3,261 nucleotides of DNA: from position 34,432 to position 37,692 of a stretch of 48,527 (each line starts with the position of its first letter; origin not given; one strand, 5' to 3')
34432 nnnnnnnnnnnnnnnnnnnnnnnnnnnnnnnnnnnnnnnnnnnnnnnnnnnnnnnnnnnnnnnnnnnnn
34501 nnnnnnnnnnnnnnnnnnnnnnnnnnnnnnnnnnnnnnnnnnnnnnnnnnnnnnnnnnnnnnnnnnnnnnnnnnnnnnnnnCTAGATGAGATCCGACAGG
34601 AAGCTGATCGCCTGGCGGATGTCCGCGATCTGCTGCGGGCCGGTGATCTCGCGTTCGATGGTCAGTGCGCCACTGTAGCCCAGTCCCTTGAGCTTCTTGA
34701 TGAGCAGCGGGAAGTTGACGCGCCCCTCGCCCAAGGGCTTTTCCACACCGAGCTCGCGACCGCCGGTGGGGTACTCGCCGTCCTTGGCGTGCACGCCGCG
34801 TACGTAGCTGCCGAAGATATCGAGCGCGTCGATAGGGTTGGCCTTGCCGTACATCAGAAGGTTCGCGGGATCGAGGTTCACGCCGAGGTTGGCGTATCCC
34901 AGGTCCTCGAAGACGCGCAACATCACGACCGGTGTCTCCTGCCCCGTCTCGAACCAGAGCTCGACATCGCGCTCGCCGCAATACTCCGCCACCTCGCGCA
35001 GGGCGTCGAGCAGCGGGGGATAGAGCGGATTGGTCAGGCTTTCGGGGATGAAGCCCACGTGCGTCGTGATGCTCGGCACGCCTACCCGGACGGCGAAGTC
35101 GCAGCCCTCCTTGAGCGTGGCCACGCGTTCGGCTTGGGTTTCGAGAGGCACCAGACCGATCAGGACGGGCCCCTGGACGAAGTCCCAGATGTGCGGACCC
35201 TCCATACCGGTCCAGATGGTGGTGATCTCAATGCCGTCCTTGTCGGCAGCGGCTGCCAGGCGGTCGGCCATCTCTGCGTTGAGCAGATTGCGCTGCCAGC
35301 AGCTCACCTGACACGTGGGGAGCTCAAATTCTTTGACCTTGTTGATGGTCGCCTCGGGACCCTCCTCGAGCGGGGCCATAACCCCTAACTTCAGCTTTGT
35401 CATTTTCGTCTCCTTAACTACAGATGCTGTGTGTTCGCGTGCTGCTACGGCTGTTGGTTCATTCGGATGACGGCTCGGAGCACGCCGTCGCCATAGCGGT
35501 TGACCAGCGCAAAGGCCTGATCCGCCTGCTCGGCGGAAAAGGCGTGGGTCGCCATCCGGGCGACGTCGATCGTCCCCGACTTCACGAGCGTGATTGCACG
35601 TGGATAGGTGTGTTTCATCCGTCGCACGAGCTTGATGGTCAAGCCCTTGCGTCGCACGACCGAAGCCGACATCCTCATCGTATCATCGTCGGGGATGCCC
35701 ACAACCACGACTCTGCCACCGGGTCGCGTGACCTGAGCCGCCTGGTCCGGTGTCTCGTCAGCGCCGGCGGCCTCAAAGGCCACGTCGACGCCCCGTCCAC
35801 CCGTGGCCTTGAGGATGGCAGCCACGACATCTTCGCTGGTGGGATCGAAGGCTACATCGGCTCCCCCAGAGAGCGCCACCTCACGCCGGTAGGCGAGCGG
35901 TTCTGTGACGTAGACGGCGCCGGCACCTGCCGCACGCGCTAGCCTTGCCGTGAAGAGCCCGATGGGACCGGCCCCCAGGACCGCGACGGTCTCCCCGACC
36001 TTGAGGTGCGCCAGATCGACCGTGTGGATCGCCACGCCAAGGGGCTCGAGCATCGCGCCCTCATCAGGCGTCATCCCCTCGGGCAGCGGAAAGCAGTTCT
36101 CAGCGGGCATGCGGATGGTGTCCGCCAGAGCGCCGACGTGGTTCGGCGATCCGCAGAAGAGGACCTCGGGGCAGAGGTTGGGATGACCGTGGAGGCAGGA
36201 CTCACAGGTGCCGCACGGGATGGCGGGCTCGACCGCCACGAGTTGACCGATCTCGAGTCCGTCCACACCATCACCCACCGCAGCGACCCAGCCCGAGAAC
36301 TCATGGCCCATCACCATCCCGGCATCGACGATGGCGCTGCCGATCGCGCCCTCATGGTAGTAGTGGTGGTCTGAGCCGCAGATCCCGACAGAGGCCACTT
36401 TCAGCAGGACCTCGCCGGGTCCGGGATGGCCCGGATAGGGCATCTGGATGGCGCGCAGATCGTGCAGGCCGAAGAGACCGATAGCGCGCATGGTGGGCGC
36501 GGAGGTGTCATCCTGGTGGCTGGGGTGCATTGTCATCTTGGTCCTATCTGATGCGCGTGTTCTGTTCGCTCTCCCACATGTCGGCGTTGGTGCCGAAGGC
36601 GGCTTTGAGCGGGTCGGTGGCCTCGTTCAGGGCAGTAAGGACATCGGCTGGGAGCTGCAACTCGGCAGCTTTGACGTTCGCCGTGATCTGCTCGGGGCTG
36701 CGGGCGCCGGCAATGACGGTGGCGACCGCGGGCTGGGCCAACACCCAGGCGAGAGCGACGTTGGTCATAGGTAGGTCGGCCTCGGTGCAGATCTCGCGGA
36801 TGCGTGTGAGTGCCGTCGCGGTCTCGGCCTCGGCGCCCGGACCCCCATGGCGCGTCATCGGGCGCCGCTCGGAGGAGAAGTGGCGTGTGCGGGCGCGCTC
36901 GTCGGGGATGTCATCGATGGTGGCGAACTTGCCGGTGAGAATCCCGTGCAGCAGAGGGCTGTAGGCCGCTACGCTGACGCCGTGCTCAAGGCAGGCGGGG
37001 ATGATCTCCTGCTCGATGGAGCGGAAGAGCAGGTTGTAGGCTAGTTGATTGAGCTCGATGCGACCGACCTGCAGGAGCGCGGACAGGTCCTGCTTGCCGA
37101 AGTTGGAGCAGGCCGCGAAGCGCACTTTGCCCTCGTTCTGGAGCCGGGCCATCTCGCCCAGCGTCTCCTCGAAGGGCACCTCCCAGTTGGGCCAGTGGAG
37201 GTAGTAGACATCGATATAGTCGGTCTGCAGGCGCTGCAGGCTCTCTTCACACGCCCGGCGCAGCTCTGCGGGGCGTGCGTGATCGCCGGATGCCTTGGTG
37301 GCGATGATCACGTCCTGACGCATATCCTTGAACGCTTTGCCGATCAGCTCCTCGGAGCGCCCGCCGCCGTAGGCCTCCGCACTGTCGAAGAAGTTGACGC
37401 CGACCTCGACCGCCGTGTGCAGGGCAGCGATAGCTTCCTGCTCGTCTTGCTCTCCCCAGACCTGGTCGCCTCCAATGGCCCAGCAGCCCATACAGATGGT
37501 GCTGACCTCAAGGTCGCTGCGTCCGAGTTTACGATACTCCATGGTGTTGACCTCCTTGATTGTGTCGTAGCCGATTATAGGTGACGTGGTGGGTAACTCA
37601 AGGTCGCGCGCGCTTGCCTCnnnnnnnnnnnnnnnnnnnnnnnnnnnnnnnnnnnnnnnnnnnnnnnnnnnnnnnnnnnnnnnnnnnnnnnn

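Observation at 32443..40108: Seven-gene operon with four different oxidoreductase superfamilies, a TIM-barrel isomerase, a class II aldolase and an MFS transporter, but no kinase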

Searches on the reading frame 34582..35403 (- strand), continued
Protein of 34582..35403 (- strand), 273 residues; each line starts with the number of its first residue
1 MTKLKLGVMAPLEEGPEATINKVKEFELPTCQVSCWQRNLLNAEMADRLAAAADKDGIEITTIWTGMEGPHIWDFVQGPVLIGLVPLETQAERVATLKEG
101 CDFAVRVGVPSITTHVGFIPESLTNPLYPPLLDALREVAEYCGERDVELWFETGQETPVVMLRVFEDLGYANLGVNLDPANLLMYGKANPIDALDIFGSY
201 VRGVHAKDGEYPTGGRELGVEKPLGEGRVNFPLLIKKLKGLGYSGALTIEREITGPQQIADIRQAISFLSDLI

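Call 42: find_encoding_contigs(protein=P0237, flank=10000, max_places=1)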
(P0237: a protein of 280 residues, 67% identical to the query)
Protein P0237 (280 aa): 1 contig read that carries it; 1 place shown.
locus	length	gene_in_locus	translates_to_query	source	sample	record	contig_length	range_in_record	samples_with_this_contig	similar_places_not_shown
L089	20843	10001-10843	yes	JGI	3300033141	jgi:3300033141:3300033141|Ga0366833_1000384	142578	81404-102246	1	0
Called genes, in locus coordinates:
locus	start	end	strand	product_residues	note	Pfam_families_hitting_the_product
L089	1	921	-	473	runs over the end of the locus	PF02386:TrkH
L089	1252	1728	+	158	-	PF12802:MarR_2, PF27059:HTH_MmpR5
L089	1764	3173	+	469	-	PF01545:Cation_efflux, PF16916:ZT_dimer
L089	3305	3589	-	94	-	PF08734:GYD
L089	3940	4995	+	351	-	PF08240:ADH_N, PF16912:Glu_dehyd_C (weak), PF00107:ADH_zinc_N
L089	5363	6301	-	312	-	PF13353:Fer4_12, PF12838:Fer4_7 (faint), PF12797:Fer4_2 (faint), PF00037:Fer4 (weak), PF12837:Fer4_6 (faint), PF13484:Fer4_16 (faint), PF14697:Fer4_21 (weak), PF04055:Radical_SAM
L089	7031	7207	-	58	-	-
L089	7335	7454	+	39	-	-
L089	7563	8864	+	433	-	PF00884:Sulfatase, PF01663:Phosphodiest (weak), PF16347:SGSH_C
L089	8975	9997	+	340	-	PF01408:GFO_IDH_MocA, PF02894:GFO_IDH_MocA_C, PF22725:GFO_IDH_MocA_C3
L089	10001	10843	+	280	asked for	PF01261:AP_endonuc_2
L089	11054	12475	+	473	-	PF00884:Sulfatase, PF16347:SGSH_C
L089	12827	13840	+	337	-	PF01261:AP_endonuc_2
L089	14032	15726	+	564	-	PF00916:Sulfate_transp, PF01740:STAS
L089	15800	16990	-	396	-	PF04389:Peptidase_M28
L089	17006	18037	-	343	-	PF01408:GFO_IDH_MocA, PF03447:NAD_binding_3, PF02894:GFO_IDH_MocA_C, PF22725:GFO_IDH_MocA_C3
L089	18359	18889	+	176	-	PF01844:HNH, PF13395:HNH_4 (weak), PF14279:HNH_5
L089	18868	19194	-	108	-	-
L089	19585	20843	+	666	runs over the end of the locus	PF00456:Transketolase_N, PF02779:Transket_pyr, PF02780:Transketolase_C, PF22613:Transketolase_C_1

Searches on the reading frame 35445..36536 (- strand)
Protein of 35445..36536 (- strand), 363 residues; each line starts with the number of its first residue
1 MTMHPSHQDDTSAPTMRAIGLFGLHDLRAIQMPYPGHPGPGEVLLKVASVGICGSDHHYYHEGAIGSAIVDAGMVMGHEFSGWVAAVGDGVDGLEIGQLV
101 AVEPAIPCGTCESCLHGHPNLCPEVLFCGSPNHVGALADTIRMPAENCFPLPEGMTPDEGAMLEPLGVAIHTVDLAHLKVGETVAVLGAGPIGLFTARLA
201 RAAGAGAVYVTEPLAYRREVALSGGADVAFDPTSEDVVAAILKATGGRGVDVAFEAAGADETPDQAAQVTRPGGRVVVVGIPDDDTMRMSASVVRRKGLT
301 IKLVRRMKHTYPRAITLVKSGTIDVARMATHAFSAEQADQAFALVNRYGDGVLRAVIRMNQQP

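Call 3: search_protein_families(library=pfam, proteins=[window:35445-36536:-])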
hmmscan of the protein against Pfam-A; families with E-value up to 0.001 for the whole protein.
window:35445-36536:- (363 aa): 4 families
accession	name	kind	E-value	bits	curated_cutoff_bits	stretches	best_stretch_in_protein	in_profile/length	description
PF08240.17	ADH_N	-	3.6e-28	98.3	23.5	1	39-153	1-104/104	Alcohol dehydrogenase GroES-like domain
PF00107.32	ADH_zinc_N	-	1.8e-27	96.3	31.8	1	191-319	1-128/129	Zinc-binding dehydrogenase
PF13602.12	ADH_zinc_N_2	-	8.2e-11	43.4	27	1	225-345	2-123/134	Zinc-binding dehydrogenase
PF16912.11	Glu_dehyd_C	-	1.4e-06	28.4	34.9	1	160-297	4-147/211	Glucose dehydrogenase C-terminus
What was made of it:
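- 35445..36536 (-): Zn-dependent medium-chain dehydrogenase (363 aa). PF08240 and PF00107 (call 3).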

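Call 4: search_protein_families(library=ncbifam, proteins=[window:35445-36536:-])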
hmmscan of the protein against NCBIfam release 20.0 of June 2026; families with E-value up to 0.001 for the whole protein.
window:35445-36536:- (363 aa): 23 families
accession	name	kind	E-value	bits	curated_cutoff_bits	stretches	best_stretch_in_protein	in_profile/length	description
TIGR00692.1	tdh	equivalog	7.7e-69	232.3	458.35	1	37-345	20-328/340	L-threonine 3-dehydrogenase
NF003808.0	PRK05396.1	equivalog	9.6e-68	228.5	380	1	31-346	17-329/341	L-threonine 3-dehydrogenase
NF041097.1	keto_inos_dh_IolM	equivalog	3.1e-62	210.4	450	1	5-345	18-377/389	scyllo-inosose 3-dehydrogenase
NF007375.0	PRK09880.1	equivalog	1e-50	172.4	469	1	42-344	29-329/344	L-idonate 5-dehydrogenase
NF007489.0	PRK10083.1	equivalog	1.8e-46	158.7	376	1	27-347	12-325/339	Zn-dependent oxidoreductase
NF007642.0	PRK10309.1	equivalog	8.3e-38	130.5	550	1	27-301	12-283/347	galactitol-1-phosphate 5-dehydrogenase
TIGR03451.1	mycoS_dep_FDH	equivalog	6.6e-32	110.7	512.9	1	37-358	23-357/358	S-(hydroxymethyl)mycothiol dehydrogenase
TIGR03989.1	Rxyl_3153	subfamily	9.6e-30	104.1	440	2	172-345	178-358/370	NDMA-dependent alcohol dehydrogenase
NF006940.0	PRK09422.1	equivalog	5.3e-29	101.2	344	1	40-292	24-271/338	alcohol dehydrogenase AdhP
TIGR03366.1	HpnZ_proposed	hypoth_equivalog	5.1e-27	94.9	328.1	1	39-304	4-278/315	putative phosphonate catabolism associated alcohol dehydrogenase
NF010344.0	PRK13771.1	subfamily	4.9e-24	84.9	349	1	35-346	20-321/334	putative alcohol dehydrogenase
TIGR03201.1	dearomat_had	equivalog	7.5e-24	84.4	338.65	1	36-343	19-334/349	6-hydroxycyclohex-1-ene-1-carbonyl-CoA dehydrogenase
NF047908.1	AldhRedAhr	equivalog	2.1e-22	79.5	470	1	36-285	24-265/335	NADPH-dependent aldehyde reductase Ahr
TIGR02824.1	quinone_pig3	subfamily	3.6e-20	72.2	296.8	1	135-294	92-252/325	putative NAD(P)H quinone oxidoreductase, PIG3 family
TIGR02819.1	fdhA_non_GSH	equivalog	1.9e-19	69.5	636.95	2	43-125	39-117/397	formaldehyde dehydrogenase, glutathione-independent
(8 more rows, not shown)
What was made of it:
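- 35445..36536 (-): The best NCBIfam hits (threonine 3-DH, IolM, idonate 5-DH) are all below their cut-offs (call 4).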

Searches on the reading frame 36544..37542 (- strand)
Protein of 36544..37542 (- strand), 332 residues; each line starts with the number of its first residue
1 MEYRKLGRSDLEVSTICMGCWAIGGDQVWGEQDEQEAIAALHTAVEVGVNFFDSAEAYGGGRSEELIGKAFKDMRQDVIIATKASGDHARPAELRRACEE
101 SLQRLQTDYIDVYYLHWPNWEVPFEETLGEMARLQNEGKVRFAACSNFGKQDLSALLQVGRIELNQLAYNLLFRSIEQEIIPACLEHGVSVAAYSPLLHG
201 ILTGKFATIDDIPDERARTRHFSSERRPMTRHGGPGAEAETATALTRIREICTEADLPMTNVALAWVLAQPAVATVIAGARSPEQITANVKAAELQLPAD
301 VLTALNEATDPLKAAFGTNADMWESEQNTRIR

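Call 3: search_protein_families(library=pfam, proteins=[window:36544-37542:-])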
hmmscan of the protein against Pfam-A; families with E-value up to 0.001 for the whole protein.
window:36544-37542:- (332 aa): 1 family
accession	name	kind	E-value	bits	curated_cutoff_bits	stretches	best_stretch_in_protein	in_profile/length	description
PF00248.27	Aldo_ket_red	-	1.5e-75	254.4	24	1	16-308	2-289/291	Aldo/keto reductase family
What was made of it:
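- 36544..37542 (-): Aldo/keto reductase (332 aa). PF00248 (call 3).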

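Call 4: search_protein_families(library=ncbifam, proteins=[window:36544-37542:-])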
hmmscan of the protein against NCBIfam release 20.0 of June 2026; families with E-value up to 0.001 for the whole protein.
window:36544-37542:- (332 aa): 8 families
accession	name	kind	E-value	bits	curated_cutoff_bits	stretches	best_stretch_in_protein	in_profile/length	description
NF049922.1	MethglyxlRedYdjG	equivalog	5.2e-58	196.6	550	2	92-310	112-322/326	NADH-dependent methylglyoxal reductase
NF007912.0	PRK10625.1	equivalog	5.5e-33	114.8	415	1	1-307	1-336/346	NADP(H)-dependent aldo-keto reductase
NF007388.0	PRK09912.1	subfamily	1.1e-29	103.5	448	1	1-300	13-323/346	L-glyceraldehyde 3-phosphate reductase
TIGR01293.1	Kv_beta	subfamily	4.4e-28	98.2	365.4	1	1-297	1-305/319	voltage-dependent potassium channel subunit beta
NF007695.0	PRK10376.1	subfamily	5e-27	94.7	280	2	10-197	14-215/290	oxidoreductase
NF008598.0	PRK11565.1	equivalog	1.6e-19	70.1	425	1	27-200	21-192/275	2,5-didehydrogluconate reductase DkgA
NF008377.0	PRK11172.1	equivalog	2.7e-19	69.4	327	1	34-201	15-185/267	2,5-didehydrogluconate reductase DkgB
NF011432.0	PRK14863.1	equivalog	0.00024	20.7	244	0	236-295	208-267/292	bifunctional regulator KidO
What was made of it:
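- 36544..37542 (-): The best NCBIfam hit is YdjG-type methylglyoxal reductase, 197 bits against a cut-off of 550 (call 4).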

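Call 38: search_solved_structures(query=window:36544-37542:-, max_evalue=1e-20)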
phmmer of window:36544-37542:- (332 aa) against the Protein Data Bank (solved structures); distinct sequences matched with E-value up to 1e-20: 46.
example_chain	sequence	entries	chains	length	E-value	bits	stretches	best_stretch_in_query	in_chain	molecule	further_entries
5dan_A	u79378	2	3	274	6.7e-49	170.1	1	1-214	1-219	2,5-diketo-D-gluconic acid reductase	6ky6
6kik_A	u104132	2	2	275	6.7e-49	170.1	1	1-214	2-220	Oxidoreductase, aldo/keto reductase family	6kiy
1pyf_A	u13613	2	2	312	5.5e-48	167.1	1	2-303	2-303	IolS protein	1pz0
1pz1_A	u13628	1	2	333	9.4e-46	159.8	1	1-290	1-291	General stress protein 69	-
8hwn_B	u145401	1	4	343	6.2e-41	144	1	1-316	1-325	DepB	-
8hw0_A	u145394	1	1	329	4.5e-40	141.1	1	1-293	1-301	NADPH-dependent aldo/keto reductase AKR6D1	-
6cia_A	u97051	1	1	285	9e-40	140.1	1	13-199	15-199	Aldo/keto reductase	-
3uyi_A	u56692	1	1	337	1.1e-39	139.8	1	4-313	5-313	Perakine reductase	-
4wgh_A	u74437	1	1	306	1.5e-39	139.4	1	13-199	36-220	Aldehyde reductase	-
7utf_A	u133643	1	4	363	1.6e-39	139.3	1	1-312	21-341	Putative oxidoreductase, aryl-alcohol dehydrogenase like protein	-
3v0s_A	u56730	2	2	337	2.2e-39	138.9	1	4-313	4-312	Perakine reductase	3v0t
3v0u_A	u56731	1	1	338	2.2e-39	138.9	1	4-313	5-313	Perakine reductase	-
3n2t_A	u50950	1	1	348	3.7e-39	138.1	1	10-288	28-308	Putative oxidoreductase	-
9wk1_D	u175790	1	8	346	7.2e-39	137.2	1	1-311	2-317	DON 3-epimerase chain D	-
8xr2_A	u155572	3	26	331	9e-39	136.9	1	1-308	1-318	Aldo/keto reductase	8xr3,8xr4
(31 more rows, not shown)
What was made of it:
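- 36544..37542 (-): PDB relatives are AKR11-type aldehyde reductases such as IolS and GSP69 (call 38).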
